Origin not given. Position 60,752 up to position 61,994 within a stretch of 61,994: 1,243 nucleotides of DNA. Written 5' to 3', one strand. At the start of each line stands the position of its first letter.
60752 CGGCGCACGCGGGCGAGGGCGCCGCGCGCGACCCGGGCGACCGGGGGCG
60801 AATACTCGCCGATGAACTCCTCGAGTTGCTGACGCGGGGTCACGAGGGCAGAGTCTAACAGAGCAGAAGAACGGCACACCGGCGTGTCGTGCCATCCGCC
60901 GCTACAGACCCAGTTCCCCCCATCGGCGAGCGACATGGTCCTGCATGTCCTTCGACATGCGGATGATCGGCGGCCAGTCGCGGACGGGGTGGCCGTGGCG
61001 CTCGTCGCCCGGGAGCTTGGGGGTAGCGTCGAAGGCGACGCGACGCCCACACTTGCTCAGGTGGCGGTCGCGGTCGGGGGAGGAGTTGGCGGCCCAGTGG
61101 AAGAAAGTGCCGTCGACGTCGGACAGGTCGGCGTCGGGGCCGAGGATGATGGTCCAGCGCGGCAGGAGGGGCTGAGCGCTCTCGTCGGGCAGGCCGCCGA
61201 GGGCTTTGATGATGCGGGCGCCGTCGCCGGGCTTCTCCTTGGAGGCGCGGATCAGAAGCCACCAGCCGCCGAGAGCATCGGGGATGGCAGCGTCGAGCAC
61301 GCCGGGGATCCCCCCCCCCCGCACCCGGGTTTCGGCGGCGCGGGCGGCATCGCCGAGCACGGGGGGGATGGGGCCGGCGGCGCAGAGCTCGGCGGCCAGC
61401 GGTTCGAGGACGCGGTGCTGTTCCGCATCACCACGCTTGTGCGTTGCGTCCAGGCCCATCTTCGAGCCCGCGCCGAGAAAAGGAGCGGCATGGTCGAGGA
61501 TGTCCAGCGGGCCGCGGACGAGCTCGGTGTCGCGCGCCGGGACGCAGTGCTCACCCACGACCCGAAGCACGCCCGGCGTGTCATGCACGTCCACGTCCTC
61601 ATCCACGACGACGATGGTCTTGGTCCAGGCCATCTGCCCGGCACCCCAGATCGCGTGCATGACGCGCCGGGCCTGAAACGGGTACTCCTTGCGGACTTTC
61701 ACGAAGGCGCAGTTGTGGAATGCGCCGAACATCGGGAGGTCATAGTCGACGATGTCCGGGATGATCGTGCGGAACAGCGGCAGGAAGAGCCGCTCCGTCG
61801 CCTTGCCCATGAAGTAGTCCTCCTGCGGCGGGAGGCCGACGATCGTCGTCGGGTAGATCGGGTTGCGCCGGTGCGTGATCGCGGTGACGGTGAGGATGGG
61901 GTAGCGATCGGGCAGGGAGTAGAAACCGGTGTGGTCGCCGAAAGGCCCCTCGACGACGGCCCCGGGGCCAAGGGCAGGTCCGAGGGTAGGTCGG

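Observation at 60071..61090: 188-bp decayed direct duplication of the ubiD 3-prime end brackets a 643-bp insert carrying a DUF1801 gene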

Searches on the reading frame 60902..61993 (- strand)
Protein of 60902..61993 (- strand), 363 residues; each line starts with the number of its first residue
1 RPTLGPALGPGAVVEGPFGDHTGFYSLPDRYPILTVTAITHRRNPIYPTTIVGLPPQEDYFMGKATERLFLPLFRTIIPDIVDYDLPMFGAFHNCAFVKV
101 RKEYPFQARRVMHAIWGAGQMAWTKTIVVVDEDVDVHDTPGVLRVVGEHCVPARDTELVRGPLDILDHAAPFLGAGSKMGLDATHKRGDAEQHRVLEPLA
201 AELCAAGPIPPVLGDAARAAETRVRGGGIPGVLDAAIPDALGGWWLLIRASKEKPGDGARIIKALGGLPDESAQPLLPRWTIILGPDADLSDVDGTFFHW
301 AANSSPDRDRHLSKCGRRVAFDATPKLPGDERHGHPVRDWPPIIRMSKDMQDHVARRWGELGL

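Call 8: search_protein_families(library=pfam, proteins=[window:60902-61993:-], max_evalue=0.01)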
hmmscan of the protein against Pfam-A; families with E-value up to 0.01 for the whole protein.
window:60902-61993:- (363 aa): 2 families
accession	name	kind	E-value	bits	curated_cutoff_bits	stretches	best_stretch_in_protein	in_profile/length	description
PF20696.2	UbiD_C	-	8e-48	162.1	24.2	2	61-183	2-127/127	3-octaprenyl-4-hydroxybenzoate carboxy-lyase C-terminal domain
PF01977.22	UbiD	-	3.3e-14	53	23.3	1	13-55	163-206/206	3-octaprenyl-4-hydroxybenzoate carboxy-lyase Rift-related domain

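Call 9: search_protein_families(library=ncbifam, proteins=[window:60902-61993:-], max_evalue=0.01)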
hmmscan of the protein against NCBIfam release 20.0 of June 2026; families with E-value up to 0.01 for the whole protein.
window:60902-61993:- (363 aa): 7 families
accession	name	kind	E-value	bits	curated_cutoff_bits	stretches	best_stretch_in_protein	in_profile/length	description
TIGR03701.1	mena_SCO4490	equivalog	1.1e-72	245.2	495.9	1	13-178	268-433/433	menaquinone biosynthesis decarboxylase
TIGR00148.1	TIGR00148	subfamily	4e-52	177.4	244.85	1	14-186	265-438/438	UbiD family decarboxylase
NF008175.0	PRK10922.1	equivalog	3e-46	158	788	1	13-194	283-466/497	4-hydroxy-3-polyprenylbenzoate decarboxylase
NF041204.1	VdcC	exception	4.7e-21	74.8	650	1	13-192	264-445/467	non-oxidative hydroxyarylic acid decarboxylases subunit C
TIGR02724.1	phenyl_P_beta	equivalog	3.3e-12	45.6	468.95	1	13-162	258-415/472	phenylphosphate carboxylase subunit beta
TIGR02723.1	phenyl_P_alpha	equivalog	5.8e-07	28.5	564.6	1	12-159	265-413/485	phenylphosphate carboxylase subunit alpha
NF041219.1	BagN_FevL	exception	7.5e-05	21.4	1000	1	14-58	286-331/502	bagremycin/ferroverdin biosynthesis UbiD family decarboxylase BagN/FevL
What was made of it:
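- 60902..61994 (-): UbiD-family decarboxylase gene (SCO4490/menaquinone type). Only the C-terminal 363 codons are present because it runs off the contig end. Pfam UbiD and UbiD_C; TIGR03701 1e-72 (below its full-length cutoff because the gene is partial) (calls 8, 9).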

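Call 10: find_related_loci(query=window:60902-61993:-, collection=genome_contigs, flank=6000)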
Query window:60902-61993:- (363 aa) in genome_contigs; peptide patterns used: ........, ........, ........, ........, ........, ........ (x = any residue, [..] = any of these).
600 stretches matched a pattern (row limit reached: there are more); 592 encode a relative of the query (tblastn E <= 1e-3); the best 80 are kept; 80 distinct loci.
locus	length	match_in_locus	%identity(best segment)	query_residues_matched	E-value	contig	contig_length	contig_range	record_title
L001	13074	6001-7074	69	1-363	3e-171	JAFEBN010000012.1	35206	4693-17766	MAG: Planctomycetota bacterium isolate SZAS-1 LIN-657__12__length-35206, whole genome shotgun sequence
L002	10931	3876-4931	72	7-363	2e-162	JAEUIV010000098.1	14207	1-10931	MAG: Phycisphaerae bacterium isolate new MAG-52 k141_1754572, whole genome shotgun sequence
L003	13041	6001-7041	70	12-363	9e-159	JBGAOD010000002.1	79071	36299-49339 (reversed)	MAG: Phycisphaerales bacterium isolate MAG_AAO_H10.069 AAOH10-69_opera_contig_1550, whole genome shotgun sequence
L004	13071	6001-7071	67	2-363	6e-152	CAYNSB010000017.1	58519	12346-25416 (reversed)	MAG TPA_asm: uncultured Phycisphaeraceae bacterium isolate SRP189682_co1_57 genome assembly, contig: NODE_509_length_585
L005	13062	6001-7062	74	5-363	2e-173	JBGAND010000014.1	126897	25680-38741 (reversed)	MAG: Phycisphaerales bacterium isolate MAG_MBR_H10.24 MBRH10-24_opera_contig_623, whole genome shotgun sequence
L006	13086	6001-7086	53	8-363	3e-119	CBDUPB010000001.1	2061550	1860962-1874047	MAG TPA_asm: uncultured Phycisphaeraceae bacterium isolate SRR22808131_binner123_Refined_99 genome assembly, contig: ERZ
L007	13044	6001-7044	56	3-358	3e-117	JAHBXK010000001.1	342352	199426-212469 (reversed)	MAG: Phycisphaeraceae bacterium isolate ACE_PLA18 PLA18_1, whole genome shotgun sequence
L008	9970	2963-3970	52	8-363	7e-108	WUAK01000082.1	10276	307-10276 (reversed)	MAG: Phycisphaeraceae bacterium isolate bin3-gambi PHY-2_contig_81, whole genome shotgun sequence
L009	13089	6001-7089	55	2-363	5e-107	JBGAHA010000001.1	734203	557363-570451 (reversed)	MAG: Phycisphaerales bacterium isolate MAG_MBR_H125.18 MBRH125-18_opera_contig_50, whole genome shotgun sequence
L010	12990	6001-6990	53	8-346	3e-107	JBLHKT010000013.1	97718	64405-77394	MAG: Phycisphaerales bacterium isolate 3300054698_155 Ga0535670_0000165, whole genome shotgun sequence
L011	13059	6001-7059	50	8-363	3e-104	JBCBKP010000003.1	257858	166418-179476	MAG: Planctomycetota bacterium isolate J06627_27 k141_589473_length_257858_cov_24.5027, whole genome shotgun sequence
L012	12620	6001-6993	54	8-363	4e-104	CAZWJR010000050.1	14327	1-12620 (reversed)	MAG TPA_asm: uncultured Isosphaeraceae bacterium isolate SRP237561_co1_30 genome assembly, contig: NODE_7545_length_1432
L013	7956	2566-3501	55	3-344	3e-103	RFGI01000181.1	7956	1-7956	MAG: Planctomycetota bacterium isolate J020 k99_1243199, whole genome shotgun sequence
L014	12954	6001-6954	53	2-344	7e-103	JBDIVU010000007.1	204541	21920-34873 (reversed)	MAG: Phycisphaeraceae bacterium isolate Bin_22 NODE_47_length_204541_cov_62.987917, whole genome shotgun sequence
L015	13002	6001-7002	51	8-363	2e-102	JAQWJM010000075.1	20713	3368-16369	MAG: Phycisphaerales bacterium isolate cluster1_bin.77 k141_12809, whole genome shotgun sequence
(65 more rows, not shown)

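Call 43: search_solved_structures(query=window:60902-61993:-, max_evalue=0.001)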
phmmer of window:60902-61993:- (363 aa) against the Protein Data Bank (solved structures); distinct sequences matched with E-value up to 0.001: 8.
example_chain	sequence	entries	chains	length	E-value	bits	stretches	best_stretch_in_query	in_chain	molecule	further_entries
2idb_A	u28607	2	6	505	9e-43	150.2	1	14-193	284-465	3-octaprenyl-4-hydroxybenzoate carboxy-lyase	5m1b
5m1c_A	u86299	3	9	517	9.5e-43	150.1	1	14-193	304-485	3-octaprenyl-4-hydroxybenzoate carboxy-lyase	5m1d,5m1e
6h6x_B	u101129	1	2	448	4.2e-19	72.3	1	12-184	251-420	3-polyprenyl-4-hydroxybenzoate decarboxylase and related decarboxylases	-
6h6v_A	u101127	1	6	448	3.5e-18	69.2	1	12-184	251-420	3-polyprenyl-4-hydroxybenzoate decarboxylase and related decarboxylases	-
7ae4_A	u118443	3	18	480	3.3e-10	43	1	13-185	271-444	Phenolic acid decarboxylase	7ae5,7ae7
7p9q_A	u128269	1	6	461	8.9e-08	35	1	14-193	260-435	AnInD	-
6da6_A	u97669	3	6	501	1.6e-05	27.5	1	10-156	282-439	UbiD-like decarboxylase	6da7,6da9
5o3m_A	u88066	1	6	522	0.00062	22.3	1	30-144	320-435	Protocatechuate decarboxylase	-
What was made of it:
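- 60902..61994 (-): PDB UbiD 2idb 9e-43 (call 43).
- On Rhs/CDI-type C-terminal displacement: The gene is a UbiD-family decarboxylase (calls 8, 9, 43).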

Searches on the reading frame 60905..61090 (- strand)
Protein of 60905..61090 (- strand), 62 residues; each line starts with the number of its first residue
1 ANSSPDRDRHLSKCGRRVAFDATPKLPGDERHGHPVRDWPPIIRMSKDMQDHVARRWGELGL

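Call 51: search_dna_similar(query=window:60905-61090:-, collection=phages, mode=protein, max_evalue=0.001, max_rows=5)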
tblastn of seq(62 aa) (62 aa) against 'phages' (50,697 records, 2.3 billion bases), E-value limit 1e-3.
No match.

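Call 52: search_dna_similar(query=window:60905-61090:-, collection=plasmids, mode=protein, max_evalue=0.001, max_rows=5)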
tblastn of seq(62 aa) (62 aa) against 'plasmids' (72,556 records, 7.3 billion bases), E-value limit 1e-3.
No match.

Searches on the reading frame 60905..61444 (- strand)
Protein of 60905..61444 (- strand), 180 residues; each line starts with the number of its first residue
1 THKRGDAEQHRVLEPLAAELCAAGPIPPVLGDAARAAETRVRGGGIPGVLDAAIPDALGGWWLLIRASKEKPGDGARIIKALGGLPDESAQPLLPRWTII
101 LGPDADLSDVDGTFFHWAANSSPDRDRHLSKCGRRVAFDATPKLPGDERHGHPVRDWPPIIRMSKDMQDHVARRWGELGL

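Call 20: find_related_loci(query=window:60905-61444:-, collection=metagenome_contigs, flank=5000)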
Query window:60905-61444:- (180 aa) in metagenome_contigs; peptide patterns used: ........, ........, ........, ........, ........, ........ (x = any residue, [..] = any of these).
308 stretches matched a pattern; 22 encode a relative of the query (tblastn E <= 1e-3); 22 distinct loci.
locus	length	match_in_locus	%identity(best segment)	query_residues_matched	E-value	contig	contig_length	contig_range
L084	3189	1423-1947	66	1-180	5e-78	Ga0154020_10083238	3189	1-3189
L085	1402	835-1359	66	1-180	1e-78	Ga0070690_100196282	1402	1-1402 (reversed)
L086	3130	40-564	67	1-180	1e-73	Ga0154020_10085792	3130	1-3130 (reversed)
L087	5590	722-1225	65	1-173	6e-70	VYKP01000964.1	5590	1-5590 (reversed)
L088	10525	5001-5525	62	1-180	1e-68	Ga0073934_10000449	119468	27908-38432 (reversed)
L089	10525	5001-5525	62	1-180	1e-68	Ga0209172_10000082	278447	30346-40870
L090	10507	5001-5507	61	7-180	1e-67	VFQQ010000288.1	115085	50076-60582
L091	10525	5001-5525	65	1-180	4e-66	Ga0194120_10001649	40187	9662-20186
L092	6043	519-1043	58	1-180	5e-60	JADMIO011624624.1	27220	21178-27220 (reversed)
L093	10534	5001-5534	55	1-178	4e-60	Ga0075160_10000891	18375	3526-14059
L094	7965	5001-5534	55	1-178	4e-60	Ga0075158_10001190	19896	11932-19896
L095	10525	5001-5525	58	1-177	1e-58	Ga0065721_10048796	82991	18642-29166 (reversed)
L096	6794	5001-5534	56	1-180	1e-58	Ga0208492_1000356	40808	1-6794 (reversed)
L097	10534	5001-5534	53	1-180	9e-55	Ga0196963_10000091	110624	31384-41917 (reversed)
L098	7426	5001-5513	57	1-178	9e-52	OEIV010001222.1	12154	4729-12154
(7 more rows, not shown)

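Call 26: find_related_loci(query=window:60905-61444:-, collection=viral_contigs, flank=8000)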
Query window:60905-61444:- (180 aa) in viral_contigs; peptide patterns used: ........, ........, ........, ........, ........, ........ (x = any residue, [..] = any of these).
7 stretches matched a pattern, but none encodes a relative of the query by tblastn (E <= 1e-3).

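Call 34: find_homologous_proteins(query=window:60905-61444:-, max_evalue=1e-20)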
Query window:60905-61444:- (180 aa): 6 proteins with E <= 1e-20 among 2528 candidates.
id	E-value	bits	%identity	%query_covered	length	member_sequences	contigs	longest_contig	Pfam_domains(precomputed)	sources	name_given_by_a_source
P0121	1.8e-73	265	68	100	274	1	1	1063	PF20696.3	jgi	jgi:3-polyprenyl-4-hydroxybenzoate decarboxylase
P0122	5.1e-60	221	69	76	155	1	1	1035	PF20696.3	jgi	jgi:3-polyprenyl-4-hydroxybenzoate decarboxylase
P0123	3.1e-57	212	59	93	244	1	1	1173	PF20696.3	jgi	jgi:4-hydroxy-3-polyprenylbenzoate decarboxylase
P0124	8.4e-57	211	61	91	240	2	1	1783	PF20696.3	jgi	jgi:3-polyprenyl-4-hydroxybenzoate decarboxylase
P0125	3.4e-42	163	56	74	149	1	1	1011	PF20696.3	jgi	jgi:3-polyprenyl-4-hydroxybenzoate decarboxylase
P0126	8.9e-39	152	69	58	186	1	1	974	-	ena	-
